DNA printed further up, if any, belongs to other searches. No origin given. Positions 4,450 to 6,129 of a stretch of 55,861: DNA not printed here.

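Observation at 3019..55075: A ~52-kb archaeal glycosylation island carries twelve radical SAM enzymes and ends at aglB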

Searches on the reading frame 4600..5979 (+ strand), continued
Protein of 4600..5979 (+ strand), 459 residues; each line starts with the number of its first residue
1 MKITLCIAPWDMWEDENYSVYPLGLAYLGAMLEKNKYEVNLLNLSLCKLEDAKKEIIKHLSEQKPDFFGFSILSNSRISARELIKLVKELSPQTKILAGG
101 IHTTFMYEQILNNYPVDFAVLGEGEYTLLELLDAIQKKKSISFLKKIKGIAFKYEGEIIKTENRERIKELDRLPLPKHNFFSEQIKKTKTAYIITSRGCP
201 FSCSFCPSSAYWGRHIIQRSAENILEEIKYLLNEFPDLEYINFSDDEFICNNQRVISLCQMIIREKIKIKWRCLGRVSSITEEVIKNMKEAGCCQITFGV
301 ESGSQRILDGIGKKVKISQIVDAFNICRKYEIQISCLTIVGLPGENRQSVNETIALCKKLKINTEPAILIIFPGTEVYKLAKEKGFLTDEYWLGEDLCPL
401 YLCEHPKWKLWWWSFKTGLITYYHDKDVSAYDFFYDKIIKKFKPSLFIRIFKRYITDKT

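Call 54: fold_search(model_id=the predicted structure, library=pdb)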
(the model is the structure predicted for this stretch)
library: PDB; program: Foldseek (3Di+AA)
matches with E <= 10: 1905; with E <= 0.001: 138
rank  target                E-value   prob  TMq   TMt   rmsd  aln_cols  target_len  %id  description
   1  5ul4                  5.5e-23  1.00  0.67  0.43  10.0       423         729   24  Structure of Cobalamin-dependent S-adenosylmethionine radical enzyme OxsB with aqua-cobalamin and S-adenosylmethionine b (released 2017-04-19)
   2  9ccb                  2.6e-22  1.00  0.67  0.73   4.7       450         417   20  X-ray crystal structure of methyl-coenzyme M reductase glutamine methylase (MgmA) from Methanothermobacter marburgensis  (released 2025-01-01)
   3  5ul3                  3.9e-22  1.00  0.66  0.43  10.2       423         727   24  Structure of Cobalamin-dependent S-adenosylmethionine radical enzyme OxsB with aqua-cobalamin bound (released 2017-04-19)
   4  6wtf_B                4.7e-22  1.00  0.70  0.60   4.8       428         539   20  Structure of radical S-adenosylmethionine methyltransferase, TsrM, from Kitasatospora setae with tryptophan substrate  (released 2020-12-23)
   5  6wtf_A                6.0e-22  1.00  0.71  0.60   4.6       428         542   20  Structure of radical S-adenosylmethionine methyltransferase, TsrM, from Kitasatospora setae with tryptophan substrate  (released 2020-12-23)
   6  6wte_A                1.3e-21  1.00  0.69  0.57   5.9       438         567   18  Structure of radical S-adenosylmethionine methyltransferase, TsrM, from Kitasatospora setae with cobalamin and [4Fe-4S (released 2020-12-23)
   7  6wte_B                1.9e-21  1.00  0.70  0.61   4.9       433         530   19  Structure of radical S-adenosylmethionine methyltransferase, TsrM, from Kitasatospora setae with cobalamin and [4Fe-4S (released 2020-12-23)
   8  5ul2                  6.9e-21  1.00  0.65  0.42  11.6       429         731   24  Structure of Apo, SeMet-labeled Cobalamin-dependent S-adenosylmethionine radical enzyme OxsB (released 2017-04-19)
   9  9n1d                  2.6e-20  1.00  0.67  0.50   4.2       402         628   18  Crystal structure of CysS from Corallococcus sp. CA054B with 5'-deoxyadenosine and methionine bound (released 2026-01-28)
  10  9n1b                  3.5e-20  1.00  0.67  0.50   4.1       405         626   18  Crystal structure of CysS from Corallococcus sp. CA054B with 5'-deoxyadenosine, methionine, and pantetheinylated 3-metho (released 2026-01-28)
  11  6fd2_A                4.2e-20  1.00  0.73  0.74   6.3       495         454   17  Radical SAM 1,2-diol dehydratase AprD4 in complex with its substrate paromamine (released 2018-01-17)
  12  7kdx_B                9.6e-20  1.00  0.68  0.48   3.6       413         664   18  Crystal structure of Streptomyces tokunonesis TokK with hydroxycobalamin, 5'-deoxyadenosine, and methionine (released 2022-01-12)
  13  7kdy_A                1.0e-19  1.00  0.68  0.48   3.6       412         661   18  Crystal structure of Streptomyces tokunonesis TokK with hydroxycobalamin, 5'-deoxyadenosine, methionine, and (2R)-pant (released 2022-01-12)
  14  7kdy_B                1.6e-19  1.00  0.67  0.48   3.9       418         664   18  Crystal structure of Streptomyces tokunonesis TokK with hydroxycobalamin, 5'-deoxyadenosine, methionine, and (2R)-pant (released 2022-01-12)
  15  7kdx_A                1.9e-19  1.00  0.66  0.48   3.9       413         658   17  Crystal structure of Streptomyces tokunonesis TokK with hydroxycobalamin, 5'-deoxyadenosine, and methionine (released 2022-01-12)
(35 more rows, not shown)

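Call 56: find_encoding_contigs(protein=P0017, flank=10000, max_places=1)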
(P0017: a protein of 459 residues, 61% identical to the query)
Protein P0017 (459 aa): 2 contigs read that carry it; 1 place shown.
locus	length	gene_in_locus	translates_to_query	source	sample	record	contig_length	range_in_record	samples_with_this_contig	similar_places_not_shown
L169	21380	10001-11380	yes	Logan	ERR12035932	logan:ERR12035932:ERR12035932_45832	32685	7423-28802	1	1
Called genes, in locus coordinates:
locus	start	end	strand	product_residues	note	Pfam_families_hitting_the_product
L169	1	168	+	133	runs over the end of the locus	PF00293:NUDIX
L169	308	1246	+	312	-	PF02355:SecD_SecF_C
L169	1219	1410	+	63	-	-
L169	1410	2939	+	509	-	PF13180:PDZ_2 (faint), PF17820:PDZ_6 (weak), PF00873:ACR_tran (weak), PF02355:SecD_SecF_C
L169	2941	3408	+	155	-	-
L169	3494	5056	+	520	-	PF01943:Polysacc_synt, PF03023:MurJ, PF13440:Polysacc_synt_3, PF01554:MatE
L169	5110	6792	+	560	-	PF13524:Glyco_trans_1_2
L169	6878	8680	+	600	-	PF02776:TPP_enzyme_N, PF00205:TPP_enzyme_M, PF02775:TPP_enzyme_C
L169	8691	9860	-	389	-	PF00155:Aminotran_1_2, PF00266:Aminotran_5 (weak), PF01041:DegT_DnrJ_EryC1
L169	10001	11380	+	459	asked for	PF02310:B12-binding, PF04055:Radical_SAM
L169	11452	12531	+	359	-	PF01370:Epimerase, PF07993:NAD_binding_4 (weak), PF16363:GDP_Man_Dehyd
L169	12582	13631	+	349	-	PF01073:3Beta_HSD, PF01370:Epimerase, PF02719:Polysacc_synt_2 (faint), PF16363:GDP_Man_Dehyd, PF07993:NAD_binding_4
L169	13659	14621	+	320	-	PF01370:Epimerase, PF16363:GDP_Man_Dehyd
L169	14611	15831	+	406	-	PF00155:Aminotran_1_2, PF01041:DegT_DnrJ_EryC1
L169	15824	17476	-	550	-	PF02310:B12-binding, PF04055:Radical_SAM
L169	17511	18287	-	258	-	PF01522:Polysacc_deac_1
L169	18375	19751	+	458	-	PF02310:B12-binding, PF04055:Radical_SAM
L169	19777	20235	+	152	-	PF08241:Methyltransf_11 (weak), PF13489:Methyltransf_23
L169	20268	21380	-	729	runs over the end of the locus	PF01073:3Beta_HSD (weak), PF01370:Epimerase, PF02719:Polysacc_synt_2, PF04321:RmlD_sub_bind, PF16363:GDP_Man_Dehyd, PF01593:Amino_oxidase, PF13450:NAD_binding_8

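Call 57: find_encoding_contigs(protein=P0054, flank=10000, max_places=1)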
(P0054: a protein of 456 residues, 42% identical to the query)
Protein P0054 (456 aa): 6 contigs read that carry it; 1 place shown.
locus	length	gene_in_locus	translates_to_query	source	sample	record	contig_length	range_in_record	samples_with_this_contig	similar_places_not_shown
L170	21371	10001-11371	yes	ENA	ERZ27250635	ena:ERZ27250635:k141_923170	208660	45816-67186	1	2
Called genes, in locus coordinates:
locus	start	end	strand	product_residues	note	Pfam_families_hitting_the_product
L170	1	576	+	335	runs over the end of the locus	PF00953:Glycos_transf_4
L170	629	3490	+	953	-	PF02516:STT3, PF21436:STT3-PglB_core (weak)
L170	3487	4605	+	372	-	PF02350:Epimerase_2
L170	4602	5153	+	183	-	PF08241:Methyltransf_11 (weak)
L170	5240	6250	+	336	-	PF20706:GT4-conflict (weak), PF00534:Glycos_transf_1, PF13692:Glyco_trans_1_4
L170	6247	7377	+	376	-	PF13439:Glyco_transf_4, PF13579:Glyco_trans_4_4 (faint), PF00534:Glycos_transf_1, PF20706:GT4-conflict (weak), PF13692:Glyco_trans_1_4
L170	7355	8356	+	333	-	PF20706:GT4-conflict, PF00534:Glycos_transf_1, PF13692:Glyco_trans_1_4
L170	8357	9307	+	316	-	PF01075:Glyco_transf_9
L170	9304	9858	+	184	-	-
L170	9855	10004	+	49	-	-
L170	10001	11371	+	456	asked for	PF02310:B12-binding, PF04055:Radical_SAM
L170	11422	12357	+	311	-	PF00535:Glycos_transf_2, PF10111:Glyco_tranf_2_2, PF13506:Glyco_transf_21 (weak), PF13641:Glyco_tranf_2_3, PF13632:Glyco_trans_2_3 (weak)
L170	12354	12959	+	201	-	PF13489:Methyltransf_23, PF05148:Methyltransf_8, PF08242:Methyltransf_12 (weak), PF08241:Methyltransf_11, PF13847:Methyltransf_31 (weak)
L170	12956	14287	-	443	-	PF01943:Polysacc_synt, PF13440:Polysacc_synt_3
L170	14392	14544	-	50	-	-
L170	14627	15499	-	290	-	PF01944:SpoIIM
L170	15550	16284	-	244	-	PF01467:CTP_transf_like (weak), PF01050:MannoseP_isomer, PF07385:Lyx_isomer (faint), PF07883:Cupin_2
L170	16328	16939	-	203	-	PF01844:HNH, PF14279:HNH_5 (weak)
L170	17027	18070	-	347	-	PF01370:Epimerase, PF04321:RmlD_sub_bind (weak), PF16363:GDP_Man_Dehyd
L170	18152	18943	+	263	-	PF01008:IF-2B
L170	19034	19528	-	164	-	PF02996:Prefoldin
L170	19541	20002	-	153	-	PF09973:DUF2208 (weak), PF01956:EMC3_TMCO1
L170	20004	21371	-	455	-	PF10559:Plug_translocon (weak), PF00344:SecY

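Call 58: find_encoding_contigs(protein=P0036, flank=10000, max_places=1)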
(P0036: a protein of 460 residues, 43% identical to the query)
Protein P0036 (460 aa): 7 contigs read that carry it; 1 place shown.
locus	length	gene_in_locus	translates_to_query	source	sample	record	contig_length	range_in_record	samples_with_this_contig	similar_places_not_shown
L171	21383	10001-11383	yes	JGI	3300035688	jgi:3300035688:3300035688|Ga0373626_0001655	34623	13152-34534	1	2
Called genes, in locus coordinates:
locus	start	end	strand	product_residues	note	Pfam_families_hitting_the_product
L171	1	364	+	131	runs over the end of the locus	PF00411:Ribosomal_S11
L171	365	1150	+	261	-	PF01193:RNA_pol_L, PF01000:RNA_pol_A_bac, PF13237:Fer4_10 (weak)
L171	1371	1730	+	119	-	-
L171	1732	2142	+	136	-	PF00572:Ribosomal_L13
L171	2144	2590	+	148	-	PF00380:Ribosomal_S9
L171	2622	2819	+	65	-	PF01194:RNA_pol_N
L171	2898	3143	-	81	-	PF04032:Rpr2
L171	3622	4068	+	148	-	PF01850:PIN (weak)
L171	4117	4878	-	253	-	PF00398:RrnaAD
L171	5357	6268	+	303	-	PF02355:SecD_SecF_C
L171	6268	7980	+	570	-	PF02355:SecD_SecF_C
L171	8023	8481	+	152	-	-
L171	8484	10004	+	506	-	PF01554:MatE (weak), PF01943:Polysacc_synt, PF13440:Polysacc_synt_3, PF03023:MurJ (weak)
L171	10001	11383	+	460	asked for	PF02310:B12-binding, PF04055:Radical_SAM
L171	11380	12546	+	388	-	PF01075:Glyco_transf_9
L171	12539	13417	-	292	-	PF13506:Glyco_transf_21 (weak), PF00535:Glycos_transf_2, PF10111:Glyco_tranf_2_2, PF13641:Glyco_tranf_2_3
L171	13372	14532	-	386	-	PF20706:GT4-conflict, PF00534:Glycos_transf_1, PF13692:Glyco_trans_1_4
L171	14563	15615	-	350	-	PF01073:3Beta_HSD, PF01370:Epimerase, PF02719:Polysacc_synt_2, PF07993:NAD_binding_4 (weak), PF16363:GDP_Man_Dehyd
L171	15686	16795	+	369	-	PF04055:Radical_SAM (weak), PF13186:SPASM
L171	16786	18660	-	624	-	PF00483:NTP_transferase, PF12804:NTP_transf_3, PF13439:Glyco_transf_4, PF00534:Glycos_transf_1, PF13692:Glyco_trans_1_4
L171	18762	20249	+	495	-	PF13231:PMT_2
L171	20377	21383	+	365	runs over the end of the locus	?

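Call 63: list_cluster_members(proteins=[P0091, P0188, P0054, P0004, P0001, P0173, P0022])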
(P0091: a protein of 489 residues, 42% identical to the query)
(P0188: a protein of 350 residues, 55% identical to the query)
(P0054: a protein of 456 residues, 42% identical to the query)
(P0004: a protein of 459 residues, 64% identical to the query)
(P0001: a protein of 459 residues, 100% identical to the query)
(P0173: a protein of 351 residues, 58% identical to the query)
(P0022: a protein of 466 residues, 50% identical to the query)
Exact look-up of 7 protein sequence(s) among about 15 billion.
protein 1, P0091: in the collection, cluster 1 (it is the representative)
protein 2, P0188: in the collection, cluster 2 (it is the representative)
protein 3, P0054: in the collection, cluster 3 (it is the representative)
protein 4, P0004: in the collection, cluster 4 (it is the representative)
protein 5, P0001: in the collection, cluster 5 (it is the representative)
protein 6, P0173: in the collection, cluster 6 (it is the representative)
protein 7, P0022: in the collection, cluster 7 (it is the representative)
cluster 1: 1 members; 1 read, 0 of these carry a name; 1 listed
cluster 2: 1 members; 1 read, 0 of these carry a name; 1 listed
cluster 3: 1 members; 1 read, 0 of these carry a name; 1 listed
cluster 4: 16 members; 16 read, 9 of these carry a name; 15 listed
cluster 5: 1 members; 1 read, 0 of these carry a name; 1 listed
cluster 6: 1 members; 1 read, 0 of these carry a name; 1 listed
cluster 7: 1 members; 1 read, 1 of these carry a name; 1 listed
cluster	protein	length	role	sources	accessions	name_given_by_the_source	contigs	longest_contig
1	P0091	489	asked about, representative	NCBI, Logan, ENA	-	-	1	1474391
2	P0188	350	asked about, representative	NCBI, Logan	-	-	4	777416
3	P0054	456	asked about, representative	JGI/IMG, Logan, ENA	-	-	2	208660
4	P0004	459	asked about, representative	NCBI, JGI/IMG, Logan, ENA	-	-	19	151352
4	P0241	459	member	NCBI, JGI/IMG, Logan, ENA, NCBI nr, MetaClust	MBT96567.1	hypothetical protein CMI49_00500 [Candidatus Pacearchaeota archaeon] | hypothetical protein [Candidatus Pacearchaeota archaeon] | \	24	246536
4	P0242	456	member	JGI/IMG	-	radical SAM superfamily enzyme YgiQ (UPF0313 family)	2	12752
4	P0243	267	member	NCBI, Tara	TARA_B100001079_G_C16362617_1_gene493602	strand:+ start:353 stop:1156 length:804 start_codon:yes stop_codon:yes gene_type:complete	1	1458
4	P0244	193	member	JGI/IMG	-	radical SAM superfamily enzyme YgiQ (UPF0313 family)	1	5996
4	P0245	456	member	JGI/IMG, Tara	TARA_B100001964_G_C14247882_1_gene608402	radical SAM superfamily enzyme YgiQ (UPF0313 family) | strand:+ start:2108 stop:3478 length:1371 start_codon:yes stop_codon:yes ...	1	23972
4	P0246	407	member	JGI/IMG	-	radical SAM superfamily enzyme YgiQ (UPF0313 family)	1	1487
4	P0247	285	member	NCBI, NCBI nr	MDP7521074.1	MAG: cobalamin-dependent protein [Candidatus Pacearchaeota archaeon] | cobalamin-dependent protein [Candidatus Pacearchaeota archaeon]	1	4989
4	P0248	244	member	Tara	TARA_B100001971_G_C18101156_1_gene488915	strand:+ start:79 stop:813 length:735 start_codon:yes stop_codon:yes gene_type:complete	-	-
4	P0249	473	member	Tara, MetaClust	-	strand:+ start:2387 stop:3808 length:1422 start_codon:yes stop_codon:yes ... | TARA_039_MES_0.1-0.22_scaffold45936_1_gene56473 COG1032 ""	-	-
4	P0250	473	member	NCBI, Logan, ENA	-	-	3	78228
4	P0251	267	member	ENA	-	-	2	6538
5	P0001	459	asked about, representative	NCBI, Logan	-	-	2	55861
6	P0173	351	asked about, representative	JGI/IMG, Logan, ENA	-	-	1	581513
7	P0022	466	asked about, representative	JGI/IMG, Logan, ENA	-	radical SAM superfamily enzyme YgiQ (UPF0313 family)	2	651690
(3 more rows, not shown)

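Call 75: search_protein_families(library=padloc, proteins=[window:4600-5979:+], max_evalue=0.00001)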
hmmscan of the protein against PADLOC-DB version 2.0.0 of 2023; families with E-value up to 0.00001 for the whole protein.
window:4600-5979:+ (459 aa): 1 family
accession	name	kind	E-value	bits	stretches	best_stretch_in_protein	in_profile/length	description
PDLC04689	PDC-M51A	-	1.6e-21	74.6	1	13-384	14-377/420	-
